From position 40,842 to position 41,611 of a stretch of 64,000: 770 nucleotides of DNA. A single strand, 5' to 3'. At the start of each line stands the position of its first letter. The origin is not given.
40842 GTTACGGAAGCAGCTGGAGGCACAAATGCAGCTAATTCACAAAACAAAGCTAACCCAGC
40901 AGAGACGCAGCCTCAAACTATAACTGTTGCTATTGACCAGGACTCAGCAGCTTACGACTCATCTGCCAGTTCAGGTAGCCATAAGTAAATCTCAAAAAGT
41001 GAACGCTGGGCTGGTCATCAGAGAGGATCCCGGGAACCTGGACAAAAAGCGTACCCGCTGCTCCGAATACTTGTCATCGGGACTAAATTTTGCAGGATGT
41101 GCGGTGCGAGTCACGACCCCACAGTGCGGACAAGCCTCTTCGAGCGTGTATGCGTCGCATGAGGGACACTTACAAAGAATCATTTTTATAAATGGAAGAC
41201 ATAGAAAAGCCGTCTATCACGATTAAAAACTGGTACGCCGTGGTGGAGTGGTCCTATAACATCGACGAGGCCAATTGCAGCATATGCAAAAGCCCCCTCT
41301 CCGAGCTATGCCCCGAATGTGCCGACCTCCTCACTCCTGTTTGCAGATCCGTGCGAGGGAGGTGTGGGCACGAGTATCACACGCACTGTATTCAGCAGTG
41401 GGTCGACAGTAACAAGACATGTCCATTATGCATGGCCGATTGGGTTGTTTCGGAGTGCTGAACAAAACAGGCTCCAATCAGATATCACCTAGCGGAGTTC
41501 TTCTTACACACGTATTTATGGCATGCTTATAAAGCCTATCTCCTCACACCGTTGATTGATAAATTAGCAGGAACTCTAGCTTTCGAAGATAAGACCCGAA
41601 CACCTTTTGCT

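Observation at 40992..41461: Nop10 retaining an archaeal-type Cys4 zinc ribbon, head-to-head with an Rbx-type RING gene across an 8-bp spacer, next to UTP14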

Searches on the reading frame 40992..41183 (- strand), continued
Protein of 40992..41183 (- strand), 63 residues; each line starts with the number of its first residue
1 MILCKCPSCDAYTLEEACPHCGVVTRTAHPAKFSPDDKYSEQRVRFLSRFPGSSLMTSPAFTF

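Call 48: list_cluster_members(proteins=[P0191, P0176, P0244, P0182, P0189, P0178, P0173, P0167, P0181, P0192])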
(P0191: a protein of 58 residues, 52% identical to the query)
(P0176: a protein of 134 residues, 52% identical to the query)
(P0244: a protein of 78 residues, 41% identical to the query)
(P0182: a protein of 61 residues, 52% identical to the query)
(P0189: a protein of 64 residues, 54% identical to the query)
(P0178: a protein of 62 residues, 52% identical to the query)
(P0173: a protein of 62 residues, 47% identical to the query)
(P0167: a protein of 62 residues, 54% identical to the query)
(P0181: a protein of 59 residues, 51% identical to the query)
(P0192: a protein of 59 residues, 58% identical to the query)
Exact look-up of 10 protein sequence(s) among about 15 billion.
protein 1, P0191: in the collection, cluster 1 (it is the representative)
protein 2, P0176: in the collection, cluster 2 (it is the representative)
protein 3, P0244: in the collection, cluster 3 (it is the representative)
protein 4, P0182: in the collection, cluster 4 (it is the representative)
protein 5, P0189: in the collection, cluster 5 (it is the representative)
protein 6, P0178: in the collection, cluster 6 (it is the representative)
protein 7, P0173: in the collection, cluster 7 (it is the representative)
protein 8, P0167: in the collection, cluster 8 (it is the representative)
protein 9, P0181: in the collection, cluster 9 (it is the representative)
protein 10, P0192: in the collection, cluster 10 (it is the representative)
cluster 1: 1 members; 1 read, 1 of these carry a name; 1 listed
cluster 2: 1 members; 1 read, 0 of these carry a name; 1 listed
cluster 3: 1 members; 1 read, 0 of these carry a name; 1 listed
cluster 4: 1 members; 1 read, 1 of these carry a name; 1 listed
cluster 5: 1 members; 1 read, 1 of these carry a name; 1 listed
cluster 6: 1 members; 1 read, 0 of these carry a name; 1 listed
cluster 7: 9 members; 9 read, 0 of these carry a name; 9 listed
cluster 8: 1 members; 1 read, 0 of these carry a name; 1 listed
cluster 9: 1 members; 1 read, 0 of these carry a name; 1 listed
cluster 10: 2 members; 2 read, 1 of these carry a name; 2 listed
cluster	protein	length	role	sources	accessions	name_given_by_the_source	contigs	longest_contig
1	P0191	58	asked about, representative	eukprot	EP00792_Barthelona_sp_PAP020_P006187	TRINITY_DN2933_c2_g1_i1.p1 TRINITY_DN2933_c2_g1~~TRINITY_DN2933_c2_g1_i1.p1 ORF ...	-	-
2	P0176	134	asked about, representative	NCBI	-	-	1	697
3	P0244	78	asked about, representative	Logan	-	-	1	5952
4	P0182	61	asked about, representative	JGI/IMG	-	H/ACA ribonucleoprotein complex subunit 3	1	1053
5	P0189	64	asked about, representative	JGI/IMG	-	H/ACA ribonucleoprotein complex subunit 3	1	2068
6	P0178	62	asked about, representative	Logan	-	-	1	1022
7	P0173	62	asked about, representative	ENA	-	-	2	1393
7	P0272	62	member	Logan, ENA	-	-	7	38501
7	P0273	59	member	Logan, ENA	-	-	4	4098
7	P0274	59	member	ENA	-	-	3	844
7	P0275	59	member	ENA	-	-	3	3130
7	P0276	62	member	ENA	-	-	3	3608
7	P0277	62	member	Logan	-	-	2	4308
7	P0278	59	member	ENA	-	-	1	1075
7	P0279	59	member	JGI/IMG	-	-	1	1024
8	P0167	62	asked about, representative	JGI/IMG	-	-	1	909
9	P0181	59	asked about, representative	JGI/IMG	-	-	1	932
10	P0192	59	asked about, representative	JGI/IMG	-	H/ACA ribonucleoprotein complex subunit 3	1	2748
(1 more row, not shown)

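Call 49: fold_search(model_id=the predicted structure, library=pdb)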
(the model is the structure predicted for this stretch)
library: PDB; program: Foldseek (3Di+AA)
matches with E <= 10: 93; with E <= 0.001: 1
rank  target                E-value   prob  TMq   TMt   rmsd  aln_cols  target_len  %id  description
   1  2hvy_C                7.5e-04  1.00  0.45  0.53  10.0        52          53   48  Crystal structure of an H/ACA box RNP from Pyrococcus furiosus (released 2006-09-12)
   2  3lwq_B                1.5e-03  1.00  0.44  0.53   9.4        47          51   51  Structure of H/ACA RNP bound to a substrate RNA containing 3MU (released 2010-07-14)
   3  2aus_B                2.2e-03  1.00  0.44  0.52   9.3        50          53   50  Crystal structure of the archaeal box H/ACA sRNP Nop10-Cbf5 complex (released 2006-07-11)
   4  2apo_B                2.6e-03  1.00  0.45  0.51   9.4        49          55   47  Crystal Structure of the Methanococcus jannaschii Cbf5 Nop10 Complex (released 2005-11-15)
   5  2ey4_E                2.7e-03  1.00  0.43  0.52   9.8        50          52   50  Crystal Structure of a Cbf5-Nop10-Gar1 Complex (released 2006-01-24)
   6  9yfl_H                3.4e-03  0.98  0.34  0.34  12.4        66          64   39  insect H/ACA snoRNP class I (released 2025-12-10)
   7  9yfl_F                4.4e-03  0.97  0.34  0.35  11.3        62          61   42  insect H/ACA snoRNP class I (released 2025-12-10)
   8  9yfm_H                1.3e-02  0.93  0.34  0.36  11.3        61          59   39  insect H/ACA snoRNP class II composite (released 2025-12-10)
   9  2aqc_MODEL_1_A        1.5e-02  0.99  0.42  0.42  13.2        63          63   35  NMR Structural analysis of archaeal Nop10 (released 2005-11-15)
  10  7bgb_F                2.6e-02  0.80  0.33  0.34  11.7        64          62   39  The H/ACA RNP lobe of human telomerase (released 2021-04-28)
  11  7bgb_J                2.6e-02  0.72  0.33  0.33  12.1        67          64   42  The H/ACA RNP lobe of human telomerase (released 2021-04-28)
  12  3u28_B                4.5e-02  0.89  0.35  0.44   8.6        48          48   48  Crystal structure of a Cbf5-Nop10-Gar1 complex from Saccharomyces cerevisiae (released 2011-12-14)
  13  9yfn_H                4.5e-02  0.87  0.35  0.44   8.0        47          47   45  insect H/ACA snoRNP class III (released 2025-12-10)
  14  1kk1                  4.0e-01  0.99  0.38  0.06   0.7        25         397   36  Structure of the large gamma subunit of initiation factor eIF2 from Pyrococcus abyssi-G235D mutant complexed with GDPNP- (released 2002-04-10)
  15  1kjz                  4.2e-01  0.99  0.37  0.06   0.6        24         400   38  Structure of the large gamma subunit of initiation factor eIF2 from Pyrococcus abyssi-G235D mutant (released 2002-04-10)
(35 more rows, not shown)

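Call 61: search_protein_families(library=pfam, proteins=[L001:722-991:-], max_evalue=0.0001)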
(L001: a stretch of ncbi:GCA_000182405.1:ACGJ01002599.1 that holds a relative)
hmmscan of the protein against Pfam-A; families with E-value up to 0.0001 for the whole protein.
L001:722-991:- (89 aa): 5 families
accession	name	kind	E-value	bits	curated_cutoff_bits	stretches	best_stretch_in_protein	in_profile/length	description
PF12678.13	zf-rbx1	-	1.6e-18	67.1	31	1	28-80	2-54/55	RING-H2 zinc finger domain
PF12861.13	zf-ANAPC11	-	2.2e-11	44.1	25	1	28-86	3-63/65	Anaphase-promoting complex subunit 11 RING-H2 finger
PF13639.12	zf-RING_2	-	1.6e-07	31.9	27.3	1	39-80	2-43/44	Ring finger domain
PF00097.31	zf-C3HC4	-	2.2e-07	31.1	21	1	29-80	1-40/40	Zinc finger, C3HC4 type (RING finger)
PF13923.12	zf-C3HC4_2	-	2.1e-06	27.9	27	1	40-80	2-40/40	Zinc finger, C3HC4 type (RING finger)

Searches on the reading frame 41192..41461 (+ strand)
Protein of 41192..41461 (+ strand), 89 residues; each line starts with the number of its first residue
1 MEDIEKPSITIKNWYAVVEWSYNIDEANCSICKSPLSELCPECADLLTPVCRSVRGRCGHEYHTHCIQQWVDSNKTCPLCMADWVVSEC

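Call 3: search_protein_families(library=pfam, proteins=[window:41192-41461:+], max_evalue=0.01)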
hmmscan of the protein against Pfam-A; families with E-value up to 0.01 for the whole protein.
window:41192-41461:+ (89 aa): 6 families
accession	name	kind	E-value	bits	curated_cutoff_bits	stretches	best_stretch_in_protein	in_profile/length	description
PF12678.13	zf-rbx1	-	1.1e-18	67.7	31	1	28-80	2-54/55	RING-H2 zinc finger domain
PF12861.13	zf-ANAPC11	-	2.3e-11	44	25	1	27-87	2-64/65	Anaphase-promoting complex subunit 11 RING-H2 finger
PF13639.12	zf-RING_2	-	1.2e-07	32.3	27.3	1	39-80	2-43/44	Ring finger domain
PF00097.31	zf-C3HC4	-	9.5e-07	29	21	1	29-80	1-40/40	Zinc finger, C3HC4 type (RING finger)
PF13923.12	zf-C3HC4_2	-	2.1e-06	27.9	27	1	40-80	2-40/40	Zinc finger, C3HC4 type (RING finger)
PF13445.12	zf-RING_UBOX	-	0.00036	20.9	25.2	1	29-78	1-39/39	RING-type zinc-finger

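Call 8: search_solved_structures(query=window:41192-41461:+, max_evalue=0.001, show_alignments=4)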
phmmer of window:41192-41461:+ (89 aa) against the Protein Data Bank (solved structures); distinct sequences matched with E-value up to 0.001: 55.
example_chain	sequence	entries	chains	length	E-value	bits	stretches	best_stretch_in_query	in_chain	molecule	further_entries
6ttu_R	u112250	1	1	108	1.9e-14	57.1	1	7-85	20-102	E3 ubiquitin-protein ligase RBX1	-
8rwz_R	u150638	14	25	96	2.2e-14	56.9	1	7-85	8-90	E3 ubiquitin-protein ligase RBX1, N-terminally processed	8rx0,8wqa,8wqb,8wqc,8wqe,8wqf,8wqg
4a0c_D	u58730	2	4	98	2.3e-14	56.8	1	7-85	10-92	E3 UBIQUITIN-PROTEIN LIGASE RBX1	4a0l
8r5h_R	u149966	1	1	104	2.7e-14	56.6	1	7-85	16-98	E3 ubiquitin-protein ligase RBX1, N-terminally processed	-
3dpl_R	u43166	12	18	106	2.9e-14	56.5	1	7-85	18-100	RING-box protein 1 | Rbx1 | E3 ubiquitin-protein ligase RBX1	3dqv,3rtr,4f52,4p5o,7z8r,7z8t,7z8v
8ubu_B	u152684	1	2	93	2.9e-14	56.5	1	8-85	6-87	E3 ubiquitin-protein ligase RBX1, N-terminally processed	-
8qu8_E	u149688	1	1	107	3e-14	56.5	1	7-85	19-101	E3 ubiquitin-protein ligase RBX1, N-terminally processed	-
1u6g_B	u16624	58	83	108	3e-14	56.4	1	7-85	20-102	RING-box protein 1 | E3 ubiquitin-protein ligase RBX1 | E3 ubiquitin-protein ligase RBX1, N-terminally processed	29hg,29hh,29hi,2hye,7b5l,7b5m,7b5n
9uum_R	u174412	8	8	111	3.3e-14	56.3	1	7-85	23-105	E3 ubiquitin-protein ligase RBX1, N-terminally processed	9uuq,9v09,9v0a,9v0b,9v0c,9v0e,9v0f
9t7v_R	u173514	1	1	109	3.5e-14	56.3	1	9-87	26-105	RING-box protein 2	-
4a0k_B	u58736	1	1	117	3.5e-14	56.2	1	7-85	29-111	E3 UBIQUITIN-PROTEIN LIGASE RBX1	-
7okq_D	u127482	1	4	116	3.5e-14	56.2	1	7-85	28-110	E3 ubiquitin-protein ligase RBX1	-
7oni_R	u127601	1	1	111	3.6e-14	56.2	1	9-87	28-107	RING-box protein 2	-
9eg1_K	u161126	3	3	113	3.7e-14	56.2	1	9-87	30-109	RING-box protein 2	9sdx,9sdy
7shk_R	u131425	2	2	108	3.9e-14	56.1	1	7-85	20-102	RING-type domain-containing protein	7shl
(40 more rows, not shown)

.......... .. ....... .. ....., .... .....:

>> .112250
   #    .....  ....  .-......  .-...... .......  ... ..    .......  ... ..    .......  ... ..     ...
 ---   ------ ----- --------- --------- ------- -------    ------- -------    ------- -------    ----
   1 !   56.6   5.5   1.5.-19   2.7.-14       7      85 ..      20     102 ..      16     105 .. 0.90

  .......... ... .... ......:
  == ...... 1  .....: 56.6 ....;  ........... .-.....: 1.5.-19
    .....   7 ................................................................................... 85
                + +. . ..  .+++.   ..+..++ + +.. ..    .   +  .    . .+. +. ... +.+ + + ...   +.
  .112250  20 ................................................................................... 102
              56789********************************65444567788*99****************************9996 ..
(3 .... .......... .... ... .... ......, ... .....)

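Call 9: find_homologous_proteins(query=window:41192-41461:+, max_evalue=0.001)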
Query window:41192-41461:+ (89 aa): 2 proteins with E <= 0.001 among 2 candidates.
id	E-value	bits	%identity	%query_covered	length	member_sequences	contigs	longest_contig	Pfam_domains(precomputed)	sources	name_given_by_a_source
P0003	2.8e-56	206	99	100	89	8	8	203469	PF00097.32,PF13923.13,PF12678.14,PF13639.13,PF12861.14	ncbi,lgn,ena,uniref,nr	ncbi:RING-H2 zinc finger protein [Giardia duodenalis]|uniref:RING-H2 zinc finger protein n=1 Tax=Gia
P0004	1.8e-15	75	88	46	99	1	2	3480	-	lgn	-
